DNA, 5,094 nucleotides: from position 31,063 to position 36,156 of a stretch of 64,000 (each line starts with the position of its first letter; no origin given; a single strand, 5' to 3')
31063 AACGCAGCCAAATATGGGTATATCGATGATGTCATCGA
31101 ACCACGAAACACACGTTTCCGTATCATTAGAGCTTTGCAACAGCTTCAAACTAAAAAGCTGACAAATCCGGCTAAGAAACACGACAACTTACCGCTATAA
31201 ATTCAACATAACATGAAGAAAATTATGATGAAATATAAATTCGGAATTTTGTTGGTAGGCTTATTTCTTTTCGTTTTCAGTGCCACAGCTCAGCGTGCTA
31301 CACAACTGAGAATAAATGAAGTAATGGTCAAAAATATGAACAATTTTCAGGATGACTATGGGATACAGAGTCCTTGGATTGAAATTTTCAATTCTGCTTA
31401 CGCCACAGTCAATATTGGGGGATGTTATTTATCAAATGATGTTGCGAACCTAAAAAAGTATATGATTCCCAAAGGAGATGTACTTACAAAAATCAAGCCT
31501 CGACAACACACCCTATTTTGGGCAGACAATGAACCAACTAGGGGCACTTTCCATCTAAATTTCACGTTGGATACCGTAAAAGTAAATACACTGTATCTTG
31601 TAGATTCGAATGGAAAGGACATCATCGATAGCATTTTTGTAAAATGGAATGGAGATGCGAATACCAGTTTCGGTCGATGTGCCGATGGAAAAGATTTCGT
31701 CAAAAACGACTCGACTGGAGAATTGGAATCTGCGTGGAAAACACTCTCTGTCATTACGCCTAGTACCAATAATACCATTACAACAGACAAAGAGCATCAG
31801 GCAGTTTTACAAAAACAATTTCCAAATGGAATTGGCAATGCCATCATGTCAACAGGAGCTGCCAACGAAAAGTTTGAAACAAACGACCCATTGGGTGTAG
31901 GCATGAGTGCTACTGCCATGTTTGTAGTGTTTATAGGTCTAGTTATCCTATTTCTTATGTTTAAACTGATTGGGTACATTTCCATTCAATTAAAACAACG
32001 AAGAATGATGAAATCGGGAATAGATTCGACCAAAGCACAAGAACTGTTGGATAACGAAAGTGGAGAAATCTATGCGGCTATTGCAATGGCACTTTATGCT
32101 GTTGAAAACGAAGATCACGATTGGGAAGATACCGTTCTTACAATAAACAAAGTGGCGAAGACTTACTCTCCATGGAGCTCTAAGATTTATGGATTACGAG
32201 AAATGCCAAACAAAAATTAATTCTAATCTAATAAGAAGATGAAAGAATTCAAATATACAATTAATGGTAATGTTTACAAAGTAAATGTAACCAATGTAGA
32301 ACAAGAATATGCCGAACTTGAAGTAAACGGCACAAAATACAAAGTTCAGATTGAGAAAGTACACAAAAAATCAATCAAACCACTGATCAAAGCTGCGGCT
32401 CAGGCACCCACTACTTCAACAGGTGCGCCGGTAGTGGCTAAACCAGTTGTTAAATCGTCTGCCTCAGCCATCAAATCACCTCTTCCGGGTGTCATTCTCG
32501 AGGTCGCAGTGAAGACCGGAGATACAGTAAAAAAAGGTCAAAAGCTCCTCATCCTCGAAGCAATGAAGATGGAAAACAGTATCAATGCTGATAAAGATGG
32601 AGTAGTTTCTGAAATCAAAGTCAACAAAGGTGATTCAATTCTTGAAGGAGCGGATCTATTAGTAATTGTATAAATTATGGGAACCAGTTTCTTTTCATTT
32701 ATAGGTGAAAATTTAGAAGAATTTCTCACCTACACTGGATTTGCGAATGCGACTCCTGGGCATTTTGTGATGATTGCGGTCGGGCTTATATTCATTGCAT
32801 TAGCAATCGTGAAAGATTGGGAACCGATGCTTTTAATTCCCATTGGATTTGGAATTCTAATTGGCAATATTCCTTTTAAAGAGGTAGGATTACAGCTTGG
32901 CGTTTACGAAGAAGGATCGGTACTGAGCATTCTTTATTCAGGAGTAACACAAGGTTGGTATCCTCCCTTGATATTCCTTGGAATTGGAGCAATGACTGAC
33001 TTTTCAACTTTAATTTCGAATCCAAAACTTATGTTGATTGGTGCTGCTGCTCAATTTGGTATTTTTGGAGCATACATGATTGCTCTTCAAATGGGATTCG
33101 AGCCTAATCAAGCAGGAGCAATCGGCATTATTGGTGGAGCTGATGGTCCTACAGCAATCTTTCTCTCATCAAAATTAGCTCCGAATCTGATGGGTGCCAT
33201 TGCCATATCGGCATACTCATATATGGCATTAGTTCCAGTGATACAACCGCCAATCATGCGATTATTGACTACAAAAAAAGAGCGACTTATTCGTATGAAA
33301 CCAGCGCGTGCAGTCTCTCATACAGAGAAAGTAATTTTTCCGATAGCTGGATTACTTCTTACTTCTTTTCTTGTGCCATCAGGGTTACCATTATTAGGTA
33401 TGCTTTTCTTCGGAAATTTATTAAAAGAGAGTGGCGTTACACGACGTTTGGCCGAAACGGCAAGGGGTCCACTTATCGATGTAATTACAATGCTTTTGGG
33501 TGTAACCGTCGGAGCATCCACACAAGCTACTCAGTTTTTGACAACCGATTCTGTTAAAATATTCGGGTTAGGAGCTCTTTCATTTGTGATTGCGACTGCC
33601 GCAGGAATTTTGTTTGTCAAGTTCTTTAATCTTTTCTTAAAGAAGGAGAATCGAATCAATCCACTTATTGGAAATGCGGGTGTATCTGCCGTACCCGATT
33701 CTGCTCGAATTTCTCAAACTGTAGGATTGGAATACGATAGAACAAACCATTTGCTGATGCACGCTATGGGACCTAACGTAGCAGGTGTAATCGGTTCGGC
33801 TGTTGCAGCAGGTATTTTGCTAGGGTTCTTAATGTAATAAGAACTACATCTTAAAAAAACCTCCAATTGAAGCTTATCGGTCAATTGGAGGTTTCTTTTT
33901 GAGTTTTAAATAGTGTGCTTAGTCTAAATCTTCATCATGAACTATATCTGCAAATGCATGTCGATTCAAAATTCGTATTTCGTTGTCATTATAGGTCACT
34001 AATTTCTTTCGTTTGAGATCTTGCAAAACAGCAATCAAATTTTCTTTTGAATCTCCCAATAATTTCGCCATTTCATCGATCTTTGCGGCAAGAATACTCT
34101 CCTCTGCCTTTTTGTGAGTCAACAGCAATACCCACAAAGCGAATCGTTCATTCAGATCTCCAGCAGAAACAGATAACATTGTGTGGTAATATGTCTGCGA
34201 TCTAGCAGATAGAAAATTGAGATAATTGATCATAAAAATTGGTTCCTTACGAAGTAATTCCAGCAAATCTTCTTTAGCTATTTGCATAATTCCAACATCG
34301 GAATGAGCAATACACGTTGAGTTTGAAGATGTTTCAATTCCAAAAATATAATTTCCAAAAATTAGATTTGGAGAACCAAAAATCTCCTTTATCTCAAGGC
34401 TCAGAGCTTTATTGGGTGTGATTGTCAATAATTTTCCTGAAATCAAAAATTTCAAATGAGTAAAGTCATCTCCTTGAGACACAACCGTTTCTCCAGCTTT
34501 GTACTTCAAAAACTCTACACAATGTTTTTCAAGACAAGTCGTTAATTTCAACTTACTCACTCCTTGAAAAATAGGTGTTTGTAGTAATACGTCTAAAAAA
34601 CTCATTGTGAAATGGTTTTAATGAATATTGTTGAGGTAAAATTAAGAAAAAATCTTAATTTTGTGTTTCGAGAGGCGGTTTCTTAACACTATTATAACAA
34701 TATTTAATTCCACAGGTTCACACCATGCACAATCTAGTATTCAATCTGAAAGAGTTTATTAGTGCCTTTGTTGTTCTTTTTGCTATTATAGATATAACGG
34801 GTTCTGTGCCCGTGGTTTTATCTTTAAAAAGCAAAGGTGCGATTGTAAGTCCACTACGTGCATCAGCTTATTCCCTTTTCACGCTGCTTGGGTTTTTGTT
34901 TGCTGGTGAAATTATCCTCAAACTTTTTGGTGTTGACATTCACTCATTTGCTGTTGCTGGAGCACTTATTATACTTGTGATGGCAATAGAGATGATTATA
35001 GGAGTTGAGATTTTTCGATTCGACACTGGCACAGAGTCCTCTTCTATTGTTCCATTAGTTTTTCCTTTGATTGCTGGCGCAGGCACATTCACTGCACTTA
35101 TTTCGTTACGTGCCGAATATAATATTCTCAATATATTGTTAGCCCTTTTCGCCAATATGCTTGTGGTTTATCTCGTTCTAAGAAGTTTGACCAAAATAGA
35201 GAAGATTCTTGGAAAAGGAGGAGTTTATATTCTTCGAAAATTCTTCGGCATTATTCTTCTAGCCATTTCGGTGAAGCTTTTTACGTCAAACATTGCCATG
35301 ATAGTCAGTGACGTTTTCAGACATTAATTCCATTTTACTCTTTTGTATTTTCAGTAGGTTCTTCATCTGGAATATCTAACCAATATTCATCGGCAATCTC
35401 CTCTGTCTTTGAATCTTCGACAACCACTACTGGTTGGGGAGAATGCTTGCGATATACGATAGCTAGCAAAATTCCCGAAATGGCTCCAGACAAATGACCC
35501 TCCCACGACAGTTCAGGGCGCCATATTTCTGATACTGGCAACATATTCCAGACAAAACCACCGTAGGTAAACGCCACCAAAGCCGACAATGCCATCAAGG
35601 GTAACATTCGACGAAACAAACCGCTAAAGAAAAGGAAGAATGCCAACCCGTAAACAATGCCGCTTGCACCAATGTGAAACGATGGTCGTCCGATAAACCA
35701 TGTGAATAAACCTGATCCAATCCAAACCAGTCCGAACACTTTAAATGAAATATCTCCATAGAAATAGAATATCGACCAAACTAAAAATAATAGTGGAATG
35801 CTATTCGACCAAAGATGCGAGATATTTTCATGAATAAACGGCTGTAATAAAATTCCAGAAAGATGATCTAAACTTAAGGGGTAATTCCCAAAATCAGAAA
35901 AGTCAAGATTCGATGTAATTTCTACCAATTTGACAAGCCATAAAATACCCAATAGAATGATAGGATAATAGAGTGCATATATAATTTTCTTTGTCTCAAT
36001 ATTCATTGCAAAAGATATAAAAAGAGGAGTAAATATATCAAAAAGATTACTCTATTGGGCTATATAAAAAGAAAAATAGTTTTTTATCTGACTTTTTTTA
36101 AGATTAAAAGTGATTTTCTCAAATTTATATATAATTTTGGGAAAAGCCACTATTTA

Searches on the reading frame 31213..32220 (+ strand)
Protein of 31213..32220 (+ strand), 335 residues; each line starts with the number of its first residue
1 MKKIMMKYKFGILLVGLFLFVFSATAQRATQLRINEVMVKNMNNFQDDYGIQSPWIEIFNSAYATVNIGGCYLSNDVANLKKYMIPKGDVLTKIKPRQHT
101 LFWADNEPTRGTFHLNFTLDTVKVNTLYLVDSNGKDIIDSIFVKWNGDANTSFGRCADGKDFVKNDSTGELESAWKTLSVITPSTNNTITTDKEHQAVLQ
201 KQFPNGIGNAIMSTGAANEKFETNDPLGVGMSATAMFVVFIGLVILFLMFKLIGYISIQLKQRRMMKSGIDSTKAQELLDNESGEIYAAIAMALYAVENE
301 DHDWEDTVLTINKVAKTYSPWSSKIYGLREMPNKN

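Call 79: search_protein_families(library=pfam, proteins=[window:31213-32220:+], max_evalue=0.000001)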
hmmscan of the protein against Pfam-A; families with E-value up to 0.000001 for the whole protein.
window:31213-32220:+ (335 aa): 2 families
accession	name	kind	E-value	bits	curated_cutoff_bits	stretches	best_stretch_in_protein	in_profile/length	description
PF00932.25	LTD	-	1.2e-12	48.6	34.3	1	27-141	3-105/109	Lamin Tail Domain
PF04277.18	OAD_gamma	-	1.1e-08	36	27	1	228-296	3-74/76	Oxaloacetate decarboxylase, gamma chain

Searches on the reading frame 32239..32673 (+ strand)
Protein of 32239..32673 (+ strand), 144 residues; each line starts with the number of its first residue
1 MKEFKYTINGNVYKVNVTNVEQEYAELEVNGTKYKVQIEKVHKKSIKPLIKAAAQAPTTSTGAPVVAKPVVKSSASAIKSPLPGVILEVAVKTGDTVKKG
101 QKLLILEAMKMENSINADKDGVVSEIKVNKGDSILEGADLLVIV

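Call 79: search_protein_families(library=pfam, proteins=[window:32239-32673:+], max_evalue=0.000001)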
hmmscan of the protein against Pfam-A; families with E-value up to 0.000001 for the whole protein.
window:32239-32673:+ (144 aa): 4 families
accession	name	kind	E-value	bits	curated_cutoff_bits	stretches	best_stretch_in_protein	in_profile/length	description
PF00364.28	Biotin_lipoyl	-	9.2e-20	70.7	22.1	1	77-143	2-73/73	Biotin-requiring enzyme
PF13533.13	Biotin_lipoyl_2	-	2e-10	40.6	29.8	1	77-107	2-32/32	Biotin-lipoyl like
PF13437.12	HlyD_3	-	6.2e-07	30.6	22.2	0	78-106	2-30/106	HlyD family secretion protein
PF16576.10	HlyD_D23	-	9.1e-07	28.8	30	0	75-106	108-139/214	Barrel-sandwich domain of CusB or HlyD membrane-fusion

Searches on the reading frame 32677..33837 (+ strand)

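Call 79: search_protein_families(library=pfam, proteins=[window:32677-33837:+], max_evalue=0.000001)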
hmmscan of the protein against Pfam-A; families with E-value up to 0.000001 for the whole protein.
window:32677-33837:+ (386 aa): 1 family
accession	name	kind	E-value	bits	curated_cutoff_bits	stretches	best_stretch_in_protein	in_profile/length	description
PF03977.18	OAD_beta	-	4.3e-149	496.7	31.6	1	29-384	2-348/349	Na+-transporting oxaloacetate decarboxylase beta subunit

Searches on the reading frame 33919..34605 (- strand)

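Call 79: search_protein_families(library=pfam, proteins=[window:33919-34605:-], max_evalue=0.000001)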
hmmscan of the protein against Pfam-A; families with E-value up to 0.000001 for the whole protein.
window:33919-34605:- (228 aa): 2 families
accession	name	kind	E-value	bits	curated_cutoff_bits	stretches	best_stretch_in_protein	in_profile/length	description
PF00027.35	cNMP_binding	-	4e-08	33.5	27.5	1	34-120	3-88/89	Cyclic nucleotide-binding domain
PF13545.12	HTH_Crp_2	-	2.7e-07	30.9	27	1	153-220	1-69/70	Crp-like helix-turn-helix domain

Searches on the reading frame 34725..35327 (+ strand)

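Call 79: search_protein_families(library=pfam, proteins=[window:34725-35327:+], max_evalue=0.000001)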
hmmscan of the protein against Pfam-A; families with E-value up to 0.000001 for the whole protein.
window:34725-35327:+ (200 aa): 1 family
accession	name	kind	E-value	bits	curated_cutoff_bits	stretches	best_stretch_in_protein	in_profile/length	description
PF01914.23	MarC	-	3.2e-31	108.8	23.9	1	9-193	2-202/203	MarC family integral membrane protein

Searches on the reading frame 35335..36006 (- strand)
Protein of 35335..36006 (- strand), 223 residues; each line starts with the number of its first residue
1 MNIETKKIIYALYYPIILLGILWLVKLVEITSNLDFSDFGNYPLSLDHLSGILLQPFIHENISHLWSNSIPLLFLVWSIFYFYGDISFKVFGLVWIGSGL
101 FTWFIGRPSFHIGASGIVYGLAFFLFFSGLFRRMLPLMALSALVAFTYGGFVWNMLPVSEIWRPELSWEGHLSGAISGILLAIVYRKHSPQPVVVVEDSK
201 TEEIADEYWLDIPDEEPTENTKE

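Call 79: search_protein_families(library=pfam, proteins=[window:35335-36006:-], max_evalue=0.000001)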
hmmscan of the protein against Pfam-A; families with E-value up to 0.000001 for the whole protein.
window:35335-36006:- (223 aa): 1 family
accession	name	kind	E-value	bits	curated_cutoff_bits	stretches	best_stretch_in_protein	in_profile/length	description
PF01694.28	Rhomboid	-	2.1e-15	57.6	22.6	1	51-186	6-141/143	Rhomboid domain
